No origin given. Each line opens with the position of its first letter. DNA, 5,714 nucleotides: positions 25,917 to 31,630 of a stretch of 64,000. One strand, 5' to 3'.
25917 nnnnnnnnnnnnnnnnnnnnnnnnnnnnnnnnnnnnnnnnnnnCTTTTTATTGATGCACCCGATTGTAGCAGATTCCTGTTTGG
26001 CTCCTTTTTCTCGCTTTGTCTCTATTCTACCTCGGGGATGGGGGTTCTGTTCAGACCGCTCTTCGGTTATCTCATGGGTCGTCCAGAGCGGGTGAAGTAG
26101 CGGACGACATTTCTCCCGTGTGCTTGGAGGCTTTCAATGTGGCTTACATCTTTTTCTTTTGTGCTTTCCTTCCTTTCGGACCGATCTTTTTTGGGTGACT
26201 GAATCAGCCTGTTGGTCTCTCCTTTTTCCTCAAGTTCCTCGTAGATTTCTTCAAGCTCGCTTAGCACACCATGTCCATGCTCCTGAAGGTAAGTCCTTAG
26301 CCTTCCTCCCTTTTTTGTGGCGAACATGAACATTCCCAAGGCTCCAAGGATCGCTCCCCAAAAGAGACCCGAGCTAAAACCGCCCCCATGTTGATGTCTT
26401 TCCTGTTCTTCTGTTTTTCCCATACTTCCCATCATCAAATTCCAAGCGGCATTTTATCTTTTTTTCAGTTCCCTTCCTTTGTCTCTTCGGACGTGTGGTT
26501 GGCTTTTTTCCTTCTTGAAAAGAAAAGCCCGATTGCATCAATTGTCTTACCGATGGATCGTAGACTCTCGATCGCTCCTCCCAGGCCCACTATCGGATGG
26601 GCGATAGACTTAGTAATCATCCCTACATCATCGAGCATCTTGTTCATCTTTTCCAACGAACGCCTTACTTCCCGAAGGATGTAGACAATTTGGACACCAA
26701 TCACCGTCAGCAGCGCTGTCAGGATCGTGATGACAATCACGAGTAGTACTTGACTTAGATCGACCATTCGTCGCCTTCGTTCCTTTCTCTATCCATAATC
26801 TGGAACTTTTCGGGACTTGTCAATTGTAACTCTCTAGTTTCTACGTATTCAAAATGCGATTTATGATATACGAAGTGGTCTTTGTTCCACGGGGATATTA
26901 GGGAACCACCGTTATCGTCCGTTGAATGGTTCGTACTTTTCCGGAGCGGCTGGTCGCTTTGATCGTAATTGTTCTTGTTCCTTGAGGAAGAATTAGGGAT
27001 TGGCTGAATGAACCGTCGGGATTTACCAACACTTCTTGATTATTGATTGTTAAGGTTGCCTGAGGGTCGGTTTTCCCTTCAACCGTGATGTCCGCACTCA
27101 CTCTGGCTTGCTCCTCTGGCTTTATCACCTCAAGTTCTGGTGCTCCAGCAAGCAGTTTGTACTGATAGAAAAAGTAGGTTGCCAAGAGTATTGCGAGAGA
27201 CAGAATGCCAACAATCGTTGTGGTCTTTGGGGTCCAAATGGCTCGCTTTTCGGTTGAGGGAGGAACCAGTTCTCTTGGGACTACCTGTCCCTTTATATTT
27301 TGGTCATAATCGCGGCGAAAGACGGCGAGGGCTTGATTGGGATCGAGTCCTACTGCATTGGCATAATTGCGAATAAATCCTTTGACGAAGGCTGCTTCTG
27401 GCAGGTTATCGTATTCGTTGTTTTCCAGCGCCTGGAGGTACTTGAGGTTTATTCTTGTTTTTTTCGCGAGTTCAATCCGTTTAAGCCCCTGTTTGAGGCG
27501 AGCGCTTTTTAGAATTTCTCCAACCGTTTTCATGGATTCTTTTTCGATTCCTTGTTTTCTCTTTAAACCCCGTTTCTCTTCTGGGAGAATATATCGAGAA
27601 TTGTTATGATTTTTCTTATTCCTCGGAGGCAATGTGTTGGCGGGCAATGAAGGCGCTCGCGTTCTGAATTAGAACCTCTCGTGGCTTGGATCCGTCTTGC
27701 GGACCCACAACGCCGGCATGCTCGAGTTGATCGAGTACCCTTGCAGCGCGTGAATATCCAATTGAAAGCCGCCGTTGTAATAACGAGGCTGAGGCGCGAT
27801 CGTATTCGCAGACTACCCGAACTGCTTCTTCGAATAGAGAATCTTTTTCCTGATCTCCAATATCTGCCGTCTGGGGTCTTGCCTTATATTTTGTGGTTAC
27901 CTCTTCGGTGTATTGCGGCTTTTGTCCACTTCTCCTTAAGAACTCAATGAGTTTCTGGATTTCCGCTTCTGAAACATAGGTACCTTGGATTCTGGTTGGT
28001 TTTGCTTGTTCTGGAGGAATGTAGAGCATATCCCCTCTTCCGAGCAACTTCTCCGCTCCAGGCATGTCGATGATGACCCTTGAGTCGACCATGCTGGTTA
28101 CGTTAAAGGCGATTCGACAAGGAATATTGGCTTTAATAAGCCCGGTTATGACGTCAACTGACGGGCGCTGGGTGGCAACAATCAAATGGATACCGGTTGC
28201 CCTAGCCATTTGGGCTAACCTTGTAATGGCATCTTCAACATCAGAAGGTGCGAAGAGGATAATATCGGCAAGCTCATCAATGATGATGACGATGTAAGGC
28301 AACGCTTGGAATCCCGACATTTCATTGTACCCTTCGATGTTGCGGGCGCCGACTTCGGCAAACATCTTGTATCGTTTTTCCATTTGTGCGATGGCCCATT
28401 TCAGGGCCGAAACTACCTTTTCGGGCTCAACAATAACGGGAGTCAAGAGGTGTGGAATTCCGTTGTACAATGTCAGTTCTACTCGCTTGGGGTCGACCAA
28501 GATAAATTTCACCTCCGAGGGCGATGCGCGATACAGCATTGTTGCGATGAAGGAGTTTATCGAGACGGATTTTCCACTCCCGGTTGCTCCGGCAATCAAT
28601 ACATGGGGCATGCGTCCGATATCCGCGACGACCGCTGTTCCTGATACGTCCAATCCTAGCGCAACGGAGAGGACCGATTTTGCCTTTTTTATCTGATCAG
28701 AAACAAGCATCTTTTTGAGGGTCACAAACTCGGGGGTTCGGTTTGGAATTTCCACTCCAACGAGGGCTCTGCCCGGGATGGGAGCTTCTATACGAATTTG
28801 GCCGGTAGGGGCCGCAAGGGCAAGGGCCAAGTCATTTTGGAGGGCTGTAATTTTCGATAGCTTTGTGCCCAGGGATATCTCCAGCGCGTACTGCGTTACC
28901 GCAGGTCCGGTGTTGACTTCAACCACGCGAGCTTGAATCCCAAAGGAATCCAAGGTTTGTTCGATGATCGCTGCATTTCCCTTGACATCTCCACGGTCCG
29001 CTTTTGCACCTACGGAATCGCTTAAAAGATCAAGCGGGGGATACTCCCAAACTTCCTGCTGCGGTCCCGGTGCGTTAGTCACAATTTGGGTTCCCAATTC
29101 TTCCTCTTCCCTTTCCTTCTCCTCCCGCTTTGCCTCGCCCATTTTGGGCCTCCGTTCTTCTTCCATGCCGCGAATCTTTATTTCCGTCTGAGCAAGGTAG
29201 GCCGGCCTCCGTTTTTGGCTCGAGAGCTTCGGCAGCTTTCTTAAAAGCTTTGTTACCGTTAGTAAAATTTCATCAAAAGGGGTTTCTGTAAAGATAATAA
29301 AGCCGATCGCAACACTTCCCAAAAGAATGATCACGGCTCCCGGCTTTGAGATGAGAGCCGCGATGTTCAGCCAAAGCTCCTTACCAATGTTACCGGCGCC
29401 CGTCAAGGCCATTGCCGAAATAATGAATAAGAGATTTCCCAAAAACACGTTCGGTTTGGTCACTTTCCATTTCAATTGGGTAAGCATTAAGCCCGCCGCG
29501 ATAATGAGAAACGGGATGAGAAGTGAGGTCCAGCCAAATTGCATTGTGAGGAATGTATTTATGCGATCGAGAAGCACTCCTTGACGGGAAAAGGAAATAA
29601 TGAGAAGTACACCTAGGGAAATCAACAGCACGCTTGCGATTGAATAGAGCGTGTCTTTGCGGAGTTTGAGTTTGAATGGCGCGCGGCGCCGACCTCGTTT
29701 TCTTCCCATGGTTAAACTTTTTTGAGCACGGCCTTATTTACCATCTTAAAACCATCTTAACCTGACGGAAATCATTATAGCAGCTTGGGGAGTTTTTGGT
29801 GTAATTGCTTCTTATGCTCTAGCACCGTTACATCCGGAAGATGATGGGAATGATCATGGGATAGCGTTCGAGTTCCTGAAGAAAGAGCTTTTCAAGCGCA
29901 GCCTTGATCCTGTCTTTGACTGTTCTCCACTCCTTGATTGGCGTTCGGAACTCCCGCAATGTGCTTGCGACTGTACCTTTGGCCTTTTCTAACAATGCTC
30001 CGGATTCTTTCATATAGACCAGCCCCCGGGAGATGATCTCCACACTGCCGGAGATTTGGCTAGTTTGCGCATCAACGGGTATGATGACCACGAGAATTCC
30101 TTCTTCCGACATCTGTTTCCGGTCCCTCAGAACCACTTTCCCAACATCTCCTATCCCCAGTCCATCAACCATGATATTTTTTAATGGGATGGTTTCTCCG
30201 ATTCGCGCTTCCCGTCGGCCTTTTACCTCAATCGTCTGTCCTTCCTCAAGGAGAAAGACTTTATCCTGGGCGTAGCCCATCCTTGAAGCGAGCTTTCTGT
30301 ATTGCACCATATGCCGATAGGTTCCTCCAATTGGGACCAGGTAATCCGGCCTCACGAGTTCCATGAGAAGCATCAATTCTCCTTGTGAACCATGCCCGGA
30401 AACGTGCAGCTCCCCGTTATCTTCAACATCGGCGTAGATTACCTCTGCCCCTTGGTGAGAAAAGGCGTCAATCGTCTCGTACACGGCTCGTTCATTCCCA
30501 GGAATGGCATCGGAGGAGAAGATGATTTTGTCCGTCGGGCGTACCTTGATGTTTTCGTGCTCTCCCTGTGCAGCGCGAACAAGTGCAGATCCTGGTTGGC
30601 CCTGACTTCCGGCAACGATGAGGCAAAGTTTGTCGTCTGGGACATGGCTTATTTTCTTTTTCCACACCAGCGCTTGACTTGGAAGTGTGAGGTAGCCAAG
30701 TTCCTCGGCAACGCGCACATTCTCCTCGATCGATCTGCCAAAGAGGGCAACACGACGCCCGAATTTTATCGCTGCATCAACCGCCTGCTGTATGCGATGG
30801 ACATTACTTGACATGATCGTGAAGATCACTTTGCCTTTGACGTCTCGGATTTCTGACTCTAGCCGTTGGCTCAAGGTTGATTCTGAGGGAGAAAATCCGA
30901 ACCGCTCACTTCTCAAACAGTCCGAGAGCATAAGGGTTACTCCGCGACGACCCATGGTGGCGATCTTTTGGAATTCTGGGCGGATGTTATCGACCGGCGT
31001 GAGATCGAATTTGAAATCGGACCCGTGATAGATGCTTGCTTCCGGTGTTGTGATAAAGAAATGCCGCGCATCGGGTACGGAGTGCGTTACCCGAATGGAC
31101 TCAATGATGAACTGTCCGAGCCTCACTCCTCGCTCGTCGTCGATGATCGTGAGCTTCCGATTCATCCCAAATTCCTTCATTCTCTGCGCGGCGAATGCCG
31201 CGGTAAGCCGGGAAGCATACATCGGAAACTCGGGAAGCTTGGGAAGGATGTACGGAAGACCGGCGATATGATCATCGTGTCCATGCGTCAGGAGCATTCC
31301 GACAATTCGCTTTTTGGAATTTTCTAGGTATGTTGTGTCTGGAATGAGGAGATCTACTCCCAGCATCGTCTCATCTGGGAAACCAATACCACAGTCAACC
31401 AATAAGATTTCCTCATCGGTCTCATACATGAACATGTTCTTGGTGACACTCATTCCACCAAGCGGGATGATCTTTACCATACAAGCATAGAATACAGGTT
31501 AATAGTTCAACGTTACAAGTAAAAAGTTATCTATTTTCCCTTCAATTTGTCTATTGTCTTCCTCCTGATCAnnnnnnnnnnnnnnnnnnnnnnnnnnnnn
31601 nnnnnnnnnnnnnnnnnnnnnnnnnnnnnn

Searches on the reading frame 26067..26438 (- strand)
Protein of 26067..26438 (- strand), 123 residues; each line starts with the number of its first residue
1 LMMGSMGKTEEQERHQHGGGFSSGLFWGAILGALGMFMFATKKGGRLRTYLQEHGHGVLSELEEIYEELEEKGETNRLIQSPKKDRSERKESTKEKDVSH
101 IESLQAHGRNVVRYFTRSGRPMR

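Call 47: search_protein_families(library=pfam, proteins=[window:26067-26438:-], max_evalue=0.01)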
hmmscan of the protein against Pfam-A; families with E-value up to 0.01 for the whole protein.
window:26067-26438:- (123 aa): 1 family
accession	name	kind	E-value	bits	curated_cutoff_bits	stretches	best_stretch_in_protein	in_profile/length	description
PF12732.12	YtxH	-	1.8e-05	25.5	37.5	1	24-85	3-62/71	YtxH-like protein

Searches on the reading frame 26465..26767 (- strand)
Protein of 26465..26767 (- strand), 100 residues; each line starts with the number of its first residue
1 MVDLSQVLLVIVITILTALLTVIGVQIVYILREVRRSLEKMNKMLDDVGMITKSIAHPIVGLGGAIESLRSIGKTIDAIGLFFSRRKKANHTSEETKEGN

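Call 47: search_protein_families(library=pfam, proteins=[window:26465-26767:-], max_evalue=0.01)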
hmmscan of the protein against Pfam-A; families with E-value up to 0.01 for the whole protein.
window:26465-26767:- (100 aa): 1 family
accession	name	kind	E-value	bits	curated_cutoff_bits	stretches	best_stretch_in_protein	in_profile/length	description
PF06103.16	DUF948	-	0.004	17.7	37.2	0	14-55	29-70/89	Bacterial protein of unknown function (DUF948)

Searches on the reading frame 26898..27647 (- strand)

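Call 68: search_protein_families(library=pfam, proteins=[window:26898-27647:-], max_evalue=0.001)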
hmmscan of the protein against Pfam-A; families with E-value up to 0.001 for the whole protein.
window:26898-27647:- (249 aa): 4 families
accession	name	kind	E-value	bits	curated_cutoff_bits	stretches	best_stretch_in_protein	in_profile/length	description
PF13413.12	HTH_25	-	4e-23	81.4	24.6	1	45-105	1-61/62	Helix-turn-helix domain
PF09136.16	Glucodextran_B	-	5.7e-14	52.2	27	1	170-247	1-81/83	Glucodextranase, domain B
PF12844.13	HTH_19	-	2e-06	28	30.2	1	43-105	1-57/64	Helix-turn-helix domain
PF01381.28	HTH_3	-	0.00018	21.9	23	1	46-78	1-33/55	Helix-turn-helix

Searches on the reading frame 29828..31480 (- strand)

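Call 68: search_protein_families(library=pfam, proteins=[window:29828-31480:-], max_evalue=0.001)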
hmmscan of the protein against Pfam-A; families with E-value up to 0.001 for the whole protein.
window:29828-31480:- (550 aa): 5 families
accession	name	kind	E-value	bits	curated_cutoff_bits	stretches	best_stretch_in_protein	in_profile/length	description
PF22505.1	RNase_J_b_CASP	-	2.9e-43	147.1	27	1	215-339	1-125/126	Ribonuclease J, beta-CASP domain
PF17770.6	RNase_J_C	-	1.9e-25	90.2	23.8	1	450-549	1-101/102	Ribonuclease J C-terminal domain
PF00753.33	Lactamase_B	-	1.5e-09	38.5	22.7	1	15-118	7-112/196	Metallo-beta-lactamase superfamily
PF12706.13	Lactamase_B_2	-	1.9e-09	37.9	27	1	27-171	4-155/200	Beta-lactamase superfamily domain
PF07521.17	RMMBL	-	3.9e-06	27.2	21.6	1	359-402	13-57/63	Zn-dependent metallo-hydrolase RNA specificity domain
